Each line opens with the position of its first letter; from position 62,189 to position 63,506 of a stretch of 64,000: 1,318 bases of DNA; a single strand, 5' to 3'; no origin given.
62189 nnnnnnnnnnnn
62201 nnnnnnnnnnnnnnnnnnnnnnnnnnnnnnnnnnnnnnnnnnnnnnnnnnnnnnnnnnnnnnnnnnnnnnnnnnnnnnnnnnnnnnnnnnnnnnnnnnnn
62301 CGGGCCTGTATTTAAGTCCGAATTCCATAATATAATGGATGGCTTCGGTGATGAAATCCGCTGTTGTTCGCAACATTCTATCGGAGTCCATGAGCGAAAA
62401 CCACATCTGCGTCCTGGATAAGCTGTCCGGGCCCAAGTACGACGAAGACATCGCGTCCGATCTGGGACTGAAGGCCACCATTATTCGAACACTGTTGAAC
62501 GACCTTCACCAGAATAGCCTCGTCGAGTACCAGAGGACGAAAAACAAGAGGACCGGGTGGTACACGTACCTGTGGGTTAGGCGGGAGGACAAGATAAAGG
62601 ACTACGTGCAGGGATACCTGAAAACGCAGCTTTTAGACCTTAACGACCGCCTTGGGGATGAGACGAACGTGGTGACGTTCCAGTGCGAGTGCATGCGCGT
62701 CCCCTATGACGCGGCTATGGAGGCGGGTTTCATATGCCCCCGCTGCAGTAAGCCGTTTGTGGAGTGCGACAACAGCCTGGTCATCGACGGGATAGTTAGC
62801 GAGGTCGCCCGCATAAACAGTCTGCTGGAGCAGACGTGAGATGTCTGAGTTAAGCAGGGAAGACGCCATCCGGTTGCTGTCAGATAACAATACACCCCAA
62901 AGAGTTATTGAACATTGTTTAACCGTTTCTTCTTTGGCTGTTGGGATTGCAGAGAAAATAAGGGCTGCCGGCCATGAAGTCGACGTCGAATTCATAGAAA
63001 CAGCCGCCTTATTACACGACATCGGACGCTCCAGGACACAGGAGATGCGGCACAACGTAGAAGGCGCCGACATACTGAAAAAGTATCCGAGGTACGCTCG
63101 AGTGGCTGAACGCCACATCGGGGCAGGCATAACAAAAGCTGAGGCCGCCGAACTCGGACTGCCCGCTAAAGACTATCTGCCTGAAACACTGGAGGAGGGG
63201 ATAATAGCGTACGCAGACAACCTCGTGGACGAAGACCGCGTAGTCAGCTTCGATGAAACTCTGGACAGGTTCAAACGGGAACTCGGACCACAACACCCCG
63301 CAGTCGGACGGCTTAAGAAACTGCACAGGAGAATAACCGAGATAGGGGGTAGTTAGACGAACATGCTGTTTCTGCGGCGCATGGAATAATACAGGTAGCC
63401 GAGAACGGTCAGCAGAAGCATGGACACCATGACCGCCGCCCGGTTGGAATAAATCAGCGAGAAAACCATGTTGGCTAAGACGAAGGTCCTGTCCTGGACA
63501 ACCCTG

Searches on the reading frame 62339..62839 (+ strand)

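Call 51: search_protein_families(library=pfam, proteins=[window:62339-62839:+], max_evalue=0.001)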
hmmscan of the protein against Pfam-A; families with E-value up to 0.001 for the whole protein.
window:62339-62839:+ (166 aa): 1 family
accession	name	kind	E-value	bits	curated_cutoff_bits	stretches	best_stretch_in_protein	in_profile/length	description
PF02002.24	TFIIE_alpha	-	3.7e-16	59.3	22.9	1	10-110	3-105/105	TFIIE alpha subunit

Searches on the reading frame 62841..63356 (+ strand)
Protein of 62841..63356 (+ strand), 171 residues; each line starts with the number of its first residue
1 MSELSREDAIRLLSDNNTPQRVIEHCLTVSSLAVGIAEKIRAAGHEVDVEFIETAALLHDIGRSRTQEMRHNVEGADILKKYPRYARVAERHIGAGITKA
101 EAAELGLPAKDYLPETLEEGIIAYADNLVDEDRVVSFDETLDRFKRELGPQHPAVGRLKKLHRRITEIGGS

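Call 52: search_protein_families(library=pfam, proteins=[window:62841-63356:+], max_evalue=0.001)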
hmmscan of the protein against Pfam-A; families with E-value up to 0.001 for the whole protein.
window:62841-63356:+ (171 aa): 1 family
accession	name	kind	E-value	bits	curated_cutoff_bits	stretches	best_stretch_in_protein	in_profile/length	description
PF01966.28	HD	-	2.5e-16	60.4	22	1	22-128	1-113/116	HD domain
